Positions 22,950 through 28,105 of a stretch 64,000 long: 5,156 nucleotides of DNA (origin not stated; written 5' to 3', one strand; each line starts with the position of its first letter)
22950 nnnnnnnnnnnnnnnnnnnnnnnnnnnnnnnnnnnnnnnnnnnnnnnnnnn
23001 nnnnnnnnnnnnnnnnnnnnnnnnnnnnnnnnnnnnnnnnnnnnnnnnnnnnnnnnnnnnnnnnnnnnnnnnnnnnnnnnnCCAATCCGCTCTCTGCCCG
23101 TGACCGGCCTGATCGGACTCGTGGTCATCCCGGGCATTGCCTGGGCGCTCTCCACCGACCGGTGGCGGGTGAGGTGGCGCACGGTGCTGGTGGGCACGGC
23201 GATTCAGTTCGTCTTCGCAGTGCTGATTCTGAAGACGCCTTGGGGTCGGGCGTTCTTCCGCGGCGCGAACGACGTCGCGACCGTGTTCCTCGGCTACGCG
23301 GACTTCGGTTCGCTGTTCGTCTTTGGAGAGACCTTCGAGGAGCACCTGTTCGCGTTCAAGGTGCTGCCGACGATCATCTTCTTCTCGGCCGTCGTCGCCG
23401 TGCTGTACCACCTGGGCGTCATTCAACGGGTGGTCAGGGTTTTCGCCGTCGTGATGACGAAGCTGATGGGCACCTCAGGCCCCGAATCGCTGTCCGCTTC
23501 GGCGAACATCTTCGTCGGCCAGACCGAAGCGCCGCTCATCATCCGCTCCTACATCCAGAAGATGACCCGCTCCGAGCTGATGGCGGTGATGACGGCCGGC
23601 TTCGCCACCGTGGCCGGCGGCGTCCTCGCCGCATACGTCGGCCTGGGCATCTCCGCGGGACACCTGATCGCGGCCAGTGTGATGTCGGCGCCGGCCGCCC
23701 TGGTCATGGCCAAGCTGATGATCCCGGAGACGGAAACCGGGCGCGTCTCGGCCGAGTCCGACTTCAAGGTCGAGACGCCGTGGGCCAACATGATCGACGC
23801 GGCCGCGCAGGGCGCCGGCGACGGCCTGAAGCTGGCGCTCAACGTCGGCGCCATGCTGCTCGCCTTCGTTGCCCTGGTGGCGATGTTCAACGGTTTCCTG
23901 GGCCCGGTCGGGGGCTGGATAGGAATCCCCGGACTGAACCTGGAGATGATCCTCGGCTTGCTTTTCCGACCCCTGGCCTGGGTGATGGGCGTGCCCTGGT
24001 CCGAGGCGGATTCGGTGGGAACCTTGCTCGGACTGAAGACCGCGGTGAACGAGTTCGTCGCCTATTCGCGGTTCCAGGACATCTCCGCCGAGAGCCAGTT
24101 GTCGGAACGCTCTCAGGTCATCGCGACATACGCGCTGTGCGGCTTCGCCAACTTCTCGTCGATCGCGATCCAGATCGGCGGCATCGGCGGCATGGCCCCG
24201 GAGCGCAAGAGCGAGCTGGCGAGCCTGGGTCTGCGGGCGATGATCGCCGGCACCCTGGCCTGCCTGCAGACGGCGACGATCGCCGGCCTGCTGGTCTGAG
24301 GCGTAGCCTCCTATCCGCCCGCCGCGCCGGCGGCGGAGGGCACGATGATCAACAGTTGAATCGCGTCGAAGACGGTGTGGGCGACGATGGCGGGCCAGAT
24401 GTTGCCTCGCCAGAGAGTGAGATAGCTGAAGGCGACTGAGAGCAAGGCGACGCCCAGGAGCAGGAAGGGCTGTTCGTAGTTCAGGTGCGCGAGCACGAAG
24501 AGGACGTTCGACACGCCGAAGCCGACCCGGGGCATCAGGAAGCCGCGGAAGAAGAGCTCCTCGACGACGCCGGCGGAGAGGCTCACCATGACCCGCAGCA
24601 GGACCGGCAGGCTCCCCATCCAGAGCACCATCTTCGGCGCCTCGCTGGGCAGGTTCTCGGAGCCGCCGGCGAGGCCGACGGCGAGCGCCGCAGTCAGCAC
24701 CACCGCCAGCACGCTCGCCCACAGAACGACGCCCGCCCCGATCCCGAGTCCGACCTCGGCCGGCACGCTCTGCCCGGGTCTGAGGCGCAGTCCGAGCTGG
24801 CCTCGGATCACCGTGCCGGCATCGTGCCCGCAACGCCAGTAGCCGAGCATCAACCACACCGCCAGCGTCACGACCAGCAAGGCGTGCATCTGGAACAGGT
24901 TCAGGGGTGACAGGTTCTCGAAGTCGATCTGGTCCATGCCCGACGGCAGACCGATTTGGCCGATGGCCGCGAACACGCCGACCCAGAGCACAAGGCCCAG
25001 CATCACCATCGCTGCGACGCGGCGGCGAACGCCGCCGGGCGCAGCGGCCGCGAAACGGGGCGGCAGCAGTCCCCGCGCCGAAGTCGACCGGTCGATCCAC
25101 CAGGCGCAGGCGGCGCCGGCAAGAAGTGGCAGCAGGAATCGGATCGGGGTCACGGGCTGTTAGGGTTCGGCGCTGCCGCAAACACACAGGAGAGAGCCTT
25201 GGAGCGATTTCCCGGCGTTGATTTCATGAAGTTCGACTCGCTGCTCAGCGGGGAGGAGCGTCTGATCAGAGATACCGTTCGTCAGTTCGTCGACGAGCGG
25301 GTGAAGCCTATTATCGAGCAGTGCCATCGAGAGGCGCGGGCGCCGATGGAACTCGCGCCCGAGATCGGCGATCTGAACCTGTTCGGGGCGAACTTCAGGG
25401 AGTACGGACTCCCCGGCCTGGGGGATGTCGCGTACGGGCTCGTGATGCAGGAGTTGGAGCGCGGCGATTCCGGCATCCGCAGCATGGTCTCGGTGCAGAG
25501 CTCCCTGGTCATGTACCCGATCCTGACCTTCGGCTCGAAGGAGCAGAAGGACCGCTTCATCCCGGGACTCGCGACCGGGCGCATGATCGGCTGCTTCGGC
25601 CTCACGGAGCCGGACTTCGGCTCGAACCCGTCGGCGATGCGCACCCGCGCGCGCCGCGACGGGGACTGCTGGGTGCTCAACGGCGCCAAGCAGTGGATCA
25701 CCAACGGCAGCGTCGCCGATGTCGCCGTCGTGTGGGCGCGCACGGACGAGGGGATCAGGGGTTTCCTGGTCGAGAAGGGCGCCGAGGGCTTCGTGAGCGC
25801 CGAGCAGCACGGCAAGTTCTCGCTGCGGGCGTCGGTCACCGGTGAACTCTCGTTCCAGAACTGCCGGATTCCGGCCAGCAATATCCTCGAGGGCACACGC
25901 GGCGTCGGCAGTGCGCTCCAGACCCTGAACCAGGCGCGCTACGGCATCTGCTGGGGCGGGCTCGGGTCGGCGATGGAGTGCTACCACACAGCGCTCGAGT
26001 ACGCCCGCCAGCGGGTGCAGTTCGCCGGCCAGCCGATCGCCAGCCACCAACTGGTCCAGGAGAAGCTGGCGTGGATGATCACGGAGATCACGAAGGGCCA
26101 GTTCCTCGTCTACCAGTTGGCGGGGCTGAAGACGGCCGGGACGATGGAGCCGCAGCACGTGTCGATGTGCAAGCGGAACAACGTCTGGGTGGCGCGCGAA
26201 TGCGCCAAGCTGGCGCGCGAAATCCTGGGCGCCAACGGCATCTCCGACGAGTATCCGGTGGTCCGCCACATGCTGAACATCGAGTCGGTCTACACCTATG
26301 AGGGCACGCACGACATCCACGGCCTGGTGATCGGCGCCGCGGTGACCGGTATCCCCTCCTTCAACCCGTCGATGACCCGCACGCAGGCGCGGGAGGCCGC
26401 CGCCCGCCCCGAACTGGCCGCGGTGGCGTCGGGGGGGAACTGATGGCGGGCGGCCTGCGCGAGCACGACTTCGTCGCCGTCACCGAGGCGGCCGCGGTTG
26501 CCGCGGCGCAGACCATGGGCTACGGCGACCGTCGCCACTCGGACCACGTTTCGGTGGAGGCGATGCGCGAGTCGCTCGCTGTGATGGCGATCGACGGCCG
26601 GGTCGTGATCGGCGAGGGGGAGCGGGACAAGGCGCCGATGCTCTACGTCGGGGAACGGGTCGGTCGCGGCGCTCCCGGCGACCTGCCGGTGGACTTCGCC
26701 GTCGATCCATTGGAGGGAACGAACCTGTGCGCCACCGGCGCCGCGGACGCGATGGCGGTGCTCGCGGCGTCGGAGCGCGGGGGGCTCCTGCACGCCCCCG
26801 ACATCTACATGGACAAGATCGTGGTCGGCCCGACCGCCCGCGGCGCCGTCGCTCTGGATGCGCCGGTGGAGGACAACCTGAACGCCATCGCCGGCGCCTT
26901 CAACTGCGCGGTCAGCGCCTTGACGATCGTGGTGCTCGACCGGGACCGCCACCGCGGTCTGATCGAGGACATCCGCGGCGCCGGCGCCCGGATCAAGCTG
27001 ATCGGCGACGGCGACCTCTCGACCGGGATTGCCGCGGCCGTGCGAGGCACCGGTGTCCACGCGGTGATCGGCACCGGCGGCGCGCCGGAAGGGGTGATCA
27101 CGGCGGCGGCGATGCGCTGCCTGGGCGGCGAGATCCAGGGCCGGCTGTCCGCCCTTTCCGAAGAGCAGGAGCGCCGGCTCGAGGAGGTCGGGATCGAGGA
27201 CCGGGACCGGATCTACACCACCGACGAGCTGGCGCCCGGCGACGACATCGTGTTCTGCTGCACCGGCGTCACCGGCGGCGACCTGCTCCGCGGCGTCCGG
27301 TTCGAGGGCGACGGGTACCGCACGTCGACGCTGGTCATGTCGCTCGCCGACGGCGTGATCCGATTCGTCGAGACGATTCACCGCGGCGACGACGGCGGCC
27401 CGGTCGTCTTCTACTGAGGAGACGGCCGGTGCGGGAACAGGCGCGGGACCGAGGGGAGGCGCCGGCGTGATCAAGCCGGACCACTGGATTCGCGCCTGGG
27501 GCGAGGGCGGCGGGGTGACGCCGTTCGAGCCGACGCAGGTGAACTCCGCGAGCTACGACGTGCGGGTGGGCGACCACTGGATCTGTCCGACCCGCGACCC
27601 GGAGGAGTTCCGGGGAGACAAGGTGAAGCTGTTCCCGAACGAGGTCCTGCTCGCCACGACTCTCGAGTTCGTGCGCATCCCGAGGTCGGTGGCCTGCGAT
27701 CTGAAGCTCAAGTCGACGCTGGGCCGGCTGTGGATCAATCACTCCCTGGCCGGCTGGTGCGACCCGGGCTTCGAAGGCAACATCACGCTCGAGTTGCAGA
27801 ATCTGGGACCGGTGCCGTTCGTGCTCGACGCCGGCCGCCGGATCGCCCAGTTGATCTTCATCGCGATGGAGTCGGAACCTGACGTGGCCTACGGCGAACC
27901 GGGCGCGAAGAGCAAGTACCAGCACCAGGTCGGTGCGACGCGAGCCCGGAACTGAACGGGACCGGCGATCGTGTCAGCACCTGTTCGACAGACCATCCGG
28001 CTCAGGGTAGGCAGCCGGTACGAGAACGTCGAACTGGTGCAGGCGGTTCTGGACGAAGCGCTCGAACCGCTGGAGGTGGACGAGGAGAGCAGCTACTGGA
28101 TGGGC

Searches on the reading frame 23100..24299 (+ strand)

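Call 23: search_protein_families(library=pfam, proteins=[window:23100-24299:+], max_evalue=0.0001)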
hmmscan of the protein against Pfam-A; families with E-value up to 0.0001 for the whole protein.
window:23100-24299:+ (399 aa): 3 families
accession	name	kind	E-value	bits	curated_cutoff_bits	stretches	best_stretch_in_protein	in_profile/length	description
PF07662.18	Nucleos_tra2_C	-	5.1e-84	281.6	32.3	1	188-396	1-213/213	Na+ dependent nucleoside transporter C-terminus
PF01773.25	Nucleos_tra2_N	-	3.6e-24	85.5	27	1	5-77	1-73/74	Na+ dependent nucleoside transporter N-terminus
PF07670.19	Gate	-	2.4e-20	73.4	29.6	1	85-183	1-101/104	Nucleoside recognition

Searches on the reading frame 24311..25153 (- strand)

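Call 23: search_protein_families(library=pfam, proteins=[window:24311-25153:-], max_evalue=0.0001)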
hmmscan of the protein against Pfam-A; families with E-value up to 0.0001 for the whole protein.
window:24311-25153:- (280 aa): 1 family
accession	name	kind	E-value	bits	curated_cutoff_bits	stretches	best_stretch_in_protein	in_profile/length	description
PF02517.21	Rce1-like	-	9.3e-16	58.3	22.4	1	183-265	4-93/93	Type II CAAX prenyl endopeptidase Rce1-like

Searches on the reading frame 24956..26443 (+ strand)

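Call 23: search_protein_families(library=pfam, proteins=[window:24956-26443:+], max_evalue=0.0001)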
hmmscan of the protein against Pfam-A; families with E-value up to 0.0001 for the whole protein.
window:24956-26443:+ (495 aa): 4 families
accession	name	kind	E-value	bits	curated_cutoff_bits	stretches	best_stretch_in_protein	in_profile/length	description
PF00441.29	Acyl-CoA_dh_1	-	5.6e-34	117.9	22.4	1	315-463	2-149/150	Acyl-CoA dehydrogenase, C-terminal domain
PF02771.21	Acyl-CoA_dh_N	-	2.1e-31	109.1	22.9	1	100-208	3-112/113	Acyl-CoA dehydrogenase, N-terminal domain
PF02770.24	Acyl-CoA_dh_M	-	4.4e-23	81.7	33.3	1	213-303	1-97/97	Acyl-CoA dehydrogenase, middle domain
PF08028.16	Acyl-CoA_dh_2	-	3.9e-09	37.3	22.7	1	330-450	2-131/134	Acyl-CoA dehydrogenase, C-terminal domain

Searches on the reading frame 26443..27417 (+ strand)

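Call 23: search_protein_families(library=pfam, proteins=[window:26443-27417:+], max_evalue=0.0001)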
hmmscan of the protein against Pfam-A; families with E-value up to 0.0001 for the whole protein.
window:26443-27417:+ (324 aa): 1 family
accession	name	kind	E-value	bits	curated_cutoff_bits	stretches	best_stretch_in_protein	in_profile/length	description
PF03320.18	FBPase_glpX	-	2.6e-123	411.3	27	1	9-313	6-307/307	Bacterial fructose-1,6-bisphosphatase, glpX-encoded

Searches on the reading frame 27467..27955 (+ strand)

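Call 24: search_protein_families(library=pfam, proteins=[window:27467-27955:+], max_evalue=0.0001)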
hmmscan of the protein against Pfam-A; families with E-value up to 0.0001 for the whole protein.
window:27467-27955:+ (162 aa): 3 families
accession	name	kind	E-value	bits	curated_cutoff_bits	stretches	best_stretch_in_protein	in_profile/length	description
PF22769.1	DCD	-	7.3e-29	101.3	27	1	15-133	16-152/153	dCTP deaminase-like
PF22569.1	DCD_C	-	2.8e-09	37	22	1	51-154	76-184/192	2'-deoxycytidine 5'-triphosphate deaminase (DCD), C-terminal domain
PF00692.24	dUTPase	-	2.7e-05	24.4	22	1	54-136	25-106/129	dUTPase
